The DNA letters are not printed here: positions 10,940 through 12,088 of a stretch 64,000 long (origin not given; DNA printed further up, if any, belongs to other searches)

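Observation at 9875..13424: ArsR(CC)-ArsP-transglutaminase-sarcosine-oxidase-like operon: possible undescribed organoarsenical pathway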

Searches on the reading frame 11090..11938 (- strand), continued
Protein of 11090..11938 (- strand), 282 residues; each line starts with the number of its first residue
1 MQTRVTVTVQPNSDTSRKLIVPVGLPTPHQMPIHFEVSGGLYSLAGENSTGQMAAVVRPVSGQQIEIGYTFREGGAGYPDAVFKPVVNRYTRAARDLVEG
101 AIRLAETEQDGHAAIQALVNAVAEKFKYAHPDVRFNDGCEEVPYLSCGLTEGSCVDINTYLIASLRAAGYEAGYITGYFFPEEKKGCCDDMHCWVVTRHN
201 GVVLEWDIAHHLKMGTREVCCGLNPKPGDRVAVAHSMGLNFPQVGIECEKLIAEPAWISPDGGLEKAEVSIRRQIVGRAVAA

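Call 99: search_protein_families(library=ncbifam, proteins=[L107:307-1650:+, L107:2306-3610:+, L107:3668-5122:+, L107:6199-7392:+, L107:7419-8783:+, L108:42-1364:+, L108:4544-6052:+, L108:6075-6983:+, L108:7932-10214:+, L108:1373-2191:+], max_evalue=1e-8)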
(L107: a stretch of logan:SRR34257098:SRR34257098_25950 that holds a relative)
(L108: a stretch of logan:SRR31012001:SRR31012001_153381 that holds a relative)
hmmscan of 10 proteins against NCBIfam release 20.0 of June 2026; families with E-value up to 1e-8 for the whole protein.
L107:307-1650:+ (447 aa): 2 families
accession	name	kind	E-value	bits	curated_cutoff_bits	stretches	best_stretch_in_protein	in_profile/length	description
NF033936.1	CuZnOut_SO0444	equivalog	2.7e-20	72.8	300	1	155-439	11-308/351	SO_0444 family Cu/Zn efflux transporter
NF040736.1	efflux_SaoE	equivalog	6.6e-15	55.2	325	1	179-438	45-292/352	efflux transporter SaoE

L107:2306-3610:+ (434 aa): 3 families
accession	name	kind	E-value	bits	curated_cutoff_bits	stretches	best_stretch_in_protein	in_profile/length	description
TIGR01356.1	aroA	equivalog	8.6e-117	390.4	287.25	1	18-426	4-413/415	3-phosphoshikimate 1-carboxyvinyltransferase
NF008816.0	PRK11860.1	equivalog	3.6e-97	326.1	943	1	18-428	20-438/662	bifunctional 3-phosphoshikimate 1-carboxyvinyltransferase/cytidylate kinase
NF011381.1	PRK14806.1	equivalog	8.5e-41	140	902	1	18-419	317-720/733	bifunctional prephenate dehydrogenase/3-phosphoshikimate 1-carboxyvinyltransferase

L107:3668-5122:+ (484 aa): 2 families
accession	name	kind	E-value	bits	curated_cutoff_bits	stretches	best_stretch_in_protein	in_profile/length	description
TIGR01307.1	pgm_bpd_ind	equivalog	4.9e-86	289.2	330.65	1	3-479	3-501/504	2,3-bisphosphoglycerate-independent phosphoglycerate mutase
NF003897.0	PRK05434.1-5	equivalog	4.1e-59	200.4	862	1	3-479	8-508/514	2,3-bisphosphoglycerate-independent phosphoglycerate mutase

L107:6199-7392:+ (397 aa): 4 families
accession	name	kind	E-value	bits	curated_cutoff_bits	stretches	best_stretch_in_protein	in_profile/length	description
TIGR03297.1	Ppyr-DeCO2ase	equivalog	1e-121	406.4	312.5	1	15-382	1-360/360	phosphonopyruvate decarboxylase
TIGR03846.1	sulfopy_beta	equivalog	3.1e-38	131.5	221.5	1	201-381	1-180/182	sulfopyruvate decarboxylase subunit beta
NF004813.0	PRK06163.1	equivalog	1.1e-30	106.9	240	1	203-381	17-195/202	hypothetical protein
TIGR03845.1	sulfopyru_alph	equivalog_domain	2.9e-30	105.3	147.95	1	7-157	4-152/160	sulfopyruvate decarboxylase subunit alpha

L107:7419-8783:+ (454 aa): 0 families

L108:42-1364:+ (440 aa): 3 families
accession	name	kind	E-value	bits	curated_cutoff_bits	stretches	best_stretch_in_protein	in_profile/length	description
TIGR01356.1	aroA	equivalog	1e-109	367.1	287.25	1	19-425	5-414/415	3-phosphoshikimate 1-carboxyvinyltransferase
NF008816.0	PRK11860.1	equivalog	1.4e-96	324.2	943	1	18-428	20-440/662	bifunctional 3-phosphoshikimate 1-carboxyvinyltransferase/cytidylate kinase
NF011381.1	PRK14806.1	equivalog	1.6e-42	145.7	902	1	19-418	318-721/733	bifunctional prephenate dehydrogenase/3-phosphoshikimate 1-carboxyvinyltransferase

L108:4544-6052:+ (502 aa): 2 families
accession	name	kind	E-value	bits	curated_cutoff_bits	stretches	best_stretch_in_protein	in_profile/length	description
TIGR01307.1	pgm_bpd_ind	equivalog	1.5e-87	294.2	330.65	1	6-484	2-499/504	2,3-bisphosphoglycerate-independent phosphoglycerate mutase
NF003897.0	PRK05434.1-5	equivalog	5e-58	196.8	862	1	5-481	5-503/514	2,3-bisphosphoglycerate-independent phosphoglycerate mutase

L108:6075-6983:+ (302 aa): 0 families

L108:7932-10214:+ (760 aa): 10 families
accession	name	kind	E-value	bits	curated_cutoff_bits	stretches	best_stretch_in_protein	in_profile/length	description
TIGR03297.1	Ppyr-DeCO2ase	equivalog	2e-113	379.1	312.5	1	16-374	2-360/360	phosphonopyruvate decarboxylase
TIGR03301.1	PhnW-AepZ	equivalog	1.9e-104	349.9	360.8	1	394-747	1-352/355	2-aminoethylphosphonate aminotransferase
NF010006.0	PRK13479.1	equivalog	3.5e-87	292.9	296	1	393-745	6-356/369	2-aminoethylphosphonate--pyruvate transaminase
TIGR02326.1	transamin_PhnW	equivalog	3.3e-85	286.4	400.8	1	393-746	4-356/363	2-aminoethylphosphonate--pyruvate transaminase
TIGR03846.1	sulfopy_beta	equivalog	1.3e-37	129.5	221.5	1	199-371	9-178/182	sulfopyruvate decarboxylase subunit beta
NF004813.0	PRK06163.1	equivalog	5.5e-31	107.8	240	1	189-348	13-172/202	hypothetical protein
NF045640.1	AspGlyoxATaseBhcA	equivalog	8.9e-29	100.6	650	1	395-697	7-311/395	L-aspartate--glyoxylate aminotransferase BhcA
NF046070.1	PyrdoxPyrvTramin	equivalog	1e-28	100.3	600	1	394-722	7-334/369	pyridoxamine--pyruvate transaminase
TIGR03845.1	sulfopyru_alph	equivalog_domain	3.2e-20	72.7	147.95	1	6-145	3-142/160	sulfopyruvate decarboxylase subunit alpha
TIGR01364.1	serC_1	equivalog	1.7e-09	37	443.6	1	411-653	31-258/358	phosphoserine transaminase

L108:1373-2191:+ (272 aa): 2 families
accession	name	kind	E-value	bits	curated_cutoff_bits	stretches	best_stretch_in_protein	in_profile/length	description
TIGR02136.1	ptsS_2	subfamily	2.4e-34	118.9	206.6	1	24-235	37-262/295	phosphate ABC transporter substrate-binding protein PstS family protein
TIGR04505.1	PtsS_plasma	equivalog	1.5e-11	44.3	175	0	12-122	15-111/334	phosphate ABC transporter substrate-binding protein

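Call 101: find_encoding_contigs(protein=P0160, flank=7000, max_places=2)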
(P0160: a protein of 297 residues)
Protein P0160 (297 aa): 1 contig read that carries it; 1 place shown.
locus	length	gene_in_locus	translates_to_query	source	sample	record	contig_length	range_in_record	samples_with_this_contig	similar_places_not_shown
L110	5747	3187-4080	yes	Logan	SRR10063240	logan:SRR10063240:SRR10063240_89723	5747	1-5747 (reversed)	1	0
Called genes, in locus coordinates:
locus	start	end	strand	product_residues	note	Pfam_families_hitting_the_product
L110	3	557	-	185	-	?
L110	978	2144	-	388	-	PF13379:NMT1_2, PF09084:NMT1 (faint)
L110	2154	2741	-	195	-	PF00072:Response_reg (weak), PF03861:ANTAR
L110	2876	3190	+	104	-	PF01022:HTH_5 (weak), PF12840:HTH_20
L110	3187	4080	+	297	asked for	PF01841:Transglut_core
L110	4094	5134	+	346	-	PF03773:ArsP_1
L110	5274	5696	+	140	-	PF04828:GFA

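Call 102: find_encoding_contigs(protein=P0178, flank=7000, max_places=2)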
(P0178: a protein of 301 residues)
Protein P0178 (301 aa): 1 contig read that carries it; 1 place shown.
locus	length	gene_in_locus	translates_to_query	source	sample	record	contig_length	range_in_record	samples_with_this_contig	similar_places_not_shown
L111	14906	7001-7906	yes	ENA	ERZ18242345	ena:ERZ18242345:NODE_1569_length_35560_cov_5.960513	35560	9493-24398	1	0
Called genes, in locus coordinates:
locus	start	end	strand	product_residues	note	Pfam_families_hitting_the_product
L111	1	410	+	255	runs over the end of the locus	PF11932:DUF3450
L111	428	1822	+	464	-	PF01618:MotA_ExbB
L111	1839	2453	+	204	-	PF01618:MotA_ExbB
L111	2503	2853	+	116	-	PF02472:ExbD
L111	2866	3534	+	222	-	-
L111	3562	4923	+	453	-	PF12895:ANAPC3 (faint), PF13431:TPR_17 (faint), PF00515:TPR_1 (faint), PF07719:TPR_2 (faint), PF13174:TPR_6 (faint), PF13176:TPR_7 (faint), PF13414:TPR_11 (weak), PF23914:TPR_CcmH_CycH (weak), +8 more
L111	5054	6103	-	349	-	PF12974:Phosphonate-bd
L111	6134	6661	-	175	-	PF02870:Methyltransf_1N (weak), PF01035:DNA_binding_1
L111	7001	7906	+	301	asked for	PF01841:Transglut_core (weak)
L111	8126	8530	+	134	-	-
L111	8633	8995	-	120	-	-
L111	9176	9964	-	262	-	PF00072:Response_reg, PF00486:Trans_reg_C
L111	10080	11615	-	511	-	PF00672:HAMP, PF00512:HisKA, PF02518:HATPase_c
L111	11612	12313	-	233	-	PF00072:Response_reg, PF00486:Trans_reg_C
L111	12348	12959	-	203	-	PF13238:AAA_18 (faint)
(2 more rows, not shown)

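Call 103: find_encoding_contigs(protein=P0220, flank=7000, max_places=2)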
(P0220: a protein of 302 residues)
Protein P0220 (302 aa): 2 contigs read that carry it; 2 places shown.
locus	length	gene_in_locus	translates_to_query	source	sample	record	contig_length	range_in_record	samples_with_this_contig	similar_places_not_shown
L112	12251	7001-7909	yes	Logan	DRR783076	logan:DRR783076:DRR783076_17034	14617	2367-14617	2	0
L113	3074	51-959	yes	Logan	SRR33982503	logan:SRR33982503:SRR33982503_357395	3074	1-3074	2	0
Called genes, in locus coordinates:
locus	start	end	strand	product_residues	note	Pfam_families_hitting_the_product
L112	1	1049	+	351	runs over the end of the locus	PF14226:DIOX_N, PF03171:2OG-FeII_Oxy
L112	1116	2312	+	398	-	PF01168:Ala_racemase_N (weak), PF02784:Orn_Arg_deC_N, PF00278:Orn_DAP_Arg_deC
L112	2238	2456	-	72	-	-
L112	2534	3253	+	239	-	PF03472:Autoind_bind (weak), PF00196:GerE, PF04545:Sigma70_r4 (weak), PF08281:Sigma70_r4_2 (weak)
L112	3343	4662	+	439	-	PF00275:EPSP_synthase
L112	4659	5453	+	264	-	PF13489:Methyltransf_23, PF13847:Methyltransf_31, PF08241:Methyltransf_11, PF08242:Methyltransf_12, PF13649:Methyltransf_25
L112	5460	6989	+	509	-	PF01676:Metalloenzyme, PF06415:iPGM_N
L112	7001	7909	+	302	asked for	PF01841:Transglut_core (weak)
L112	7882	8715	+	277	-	PF12849:PBP_like_2, PF03466:LysR_substrate (weak), PF13531:SBP_bac_11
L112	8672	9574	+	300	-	PF00528:BPD_transp_1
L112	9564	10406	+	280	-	PF00528:BPD_transp_1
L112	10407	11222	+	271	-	PF13304:AAA_21 (faint), PF02463:SMC_N (weak), PF00005:ABC_tran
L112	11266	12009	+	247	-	PF12840:HTH_20, PF01022:HTH_5 (weak), PF12802:MarR_2 (weak), PF09339:HTH_IclR (weak)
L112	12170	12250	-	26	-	?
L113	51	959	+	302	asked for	PF01841:Transglut_core (weak)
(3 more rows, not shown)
